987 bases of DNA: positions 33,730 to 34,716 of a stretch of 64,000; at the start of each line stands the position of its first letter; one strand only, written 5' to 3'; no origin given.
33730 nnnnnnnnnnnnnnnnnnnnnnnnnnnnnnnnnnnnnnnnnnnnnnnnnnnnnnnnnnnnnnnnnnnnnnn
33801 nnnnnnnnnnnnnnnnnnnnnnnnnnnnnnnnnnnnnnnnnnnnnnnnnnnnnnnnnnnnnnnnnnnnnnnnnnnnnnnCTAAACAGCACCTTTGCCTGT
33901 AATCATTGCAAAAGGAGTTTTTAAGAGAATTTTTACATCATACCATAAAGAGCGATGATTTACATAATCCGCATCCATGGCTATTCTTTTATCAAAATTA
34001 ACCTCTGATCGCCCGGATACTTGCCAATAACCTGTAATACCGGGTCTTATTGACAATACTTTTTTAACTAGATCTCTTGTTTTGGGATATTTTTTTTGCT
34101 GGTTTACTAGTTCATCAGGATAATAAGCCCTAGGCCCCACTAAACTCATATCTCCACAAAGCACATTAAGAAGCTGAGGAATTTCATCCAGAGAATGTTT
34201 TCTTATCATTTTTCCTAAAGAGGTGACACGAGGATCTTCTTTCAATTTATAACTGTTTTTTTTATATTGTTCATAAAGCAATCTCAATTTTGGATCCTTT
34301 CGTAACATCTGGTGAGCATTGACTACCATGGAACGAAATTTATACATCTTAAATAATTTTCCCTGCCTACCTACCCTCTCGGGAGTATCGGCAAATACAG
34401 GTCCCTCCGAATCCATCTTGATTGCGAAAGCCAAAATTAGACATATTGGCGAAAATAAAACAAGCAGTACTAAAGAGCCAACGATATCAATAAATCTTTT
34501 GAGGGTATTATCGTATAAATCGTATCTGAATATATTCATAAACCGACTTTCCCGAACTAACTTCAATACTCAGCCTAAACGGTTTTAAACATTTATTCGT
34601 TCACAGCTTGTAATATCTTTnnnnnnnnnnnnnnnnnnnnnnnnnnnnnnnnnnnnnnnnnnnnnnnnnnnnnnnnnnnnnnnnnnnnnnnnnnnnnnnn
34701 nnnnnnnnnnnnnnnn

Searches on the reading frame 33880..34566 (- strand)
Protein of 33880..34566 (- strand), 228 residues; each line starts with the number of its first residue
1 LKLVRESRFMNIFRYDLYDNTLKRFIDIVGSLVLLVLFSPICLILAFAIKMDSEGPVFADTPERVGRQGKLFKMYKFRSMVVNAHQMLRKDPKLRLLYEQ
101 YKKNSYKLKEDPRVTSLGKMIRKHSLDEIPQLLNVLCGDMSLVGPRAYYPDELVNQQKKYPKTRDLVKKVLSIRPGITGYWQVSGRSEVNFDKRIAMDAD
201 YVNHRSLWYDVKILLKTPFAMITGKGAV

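Call 44: search_protein_families(library=pfam, proteins=[window:33880-34566:-], max_evalue=0.001)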
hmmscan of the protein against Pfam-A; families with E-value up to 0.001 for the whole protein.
window:33880-34566:- (228 aa): 1 family
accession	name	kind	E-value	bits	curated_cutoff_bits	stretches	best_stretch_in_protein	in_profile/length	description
PF02397.22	Bac_transf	-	2.1e-63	213.5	27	1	23-222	1-178/179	Bacterial sugar transferase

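Call 67: search_protein_families(library=ncbifam, proteins=[window:33880-34566:-], max_evalue=0.001)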
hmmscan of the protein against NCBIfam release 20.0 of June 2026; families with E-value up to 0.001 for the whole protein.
window:33880-34566:- (228 aa): 10 families
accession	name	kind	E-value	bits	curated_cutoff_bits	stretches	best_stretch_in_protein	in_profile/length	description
TIGR03025.1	EPS_sugtrans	subfamily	3.5e-77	260.5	295.55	1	12-227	247-444/445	exopolysaccharide biosynthesis polyprenyl glycosylphosphotransferase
TIGR03022.1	WbaP_sugtrans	subfamily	7e-75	253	403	1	20-227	256-455/456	undecaprenyl-phosphate galactose phosphotransferase WbaP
NF052601.1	undeca_RfbP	equivalog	2.1e-64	217.2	330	1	11-223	33-237/244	undecaprenyl-phosphate galactose phosphotransferase family protein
TIGR03023.1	WcaJ_sugtrans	equivalog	1.4e-63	215.7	410.75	1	10-227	248-452/453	undecaprenyl-phosphate glucose phosphotransferase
NF041877.1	EPS_EpsZ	equivalog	2.9e-58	197.6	800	1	20-227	263-458/459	exopolysaccharide biosynthesis polyisoprenyl-phosphate hexose-1-phosphate transferase EpsZ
NF011751.0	PRK15204.1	equivalog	1.7e-51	175.3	907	1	21-226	278-474/476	undecaprenyl-phosphate galactose phosphotransferase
TIGR03013.1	EpsB_2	subfamily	5.7e-42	144.3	393.35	1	9-227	241-442/443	TIGR03013 family XrtA/PEP-CTERM system glycosyltransferase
NF007518.0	PRK10124.1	equivalog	2e-36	125.7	684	1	20-227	271-463/464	undecaprenyl-phosphate glucose phosphotransferase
NF050817.1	PolSacchBiosHfsE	equivalog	8.4e-31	107.2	750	1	21-218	270-456/467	polysaccharide biosynthesis protein HfsE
NF045514.1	glycotran_HepC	equivalog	2.6e-28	98.8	140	1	20-148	114-212/220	heterocyst development glycosyltransferase HepC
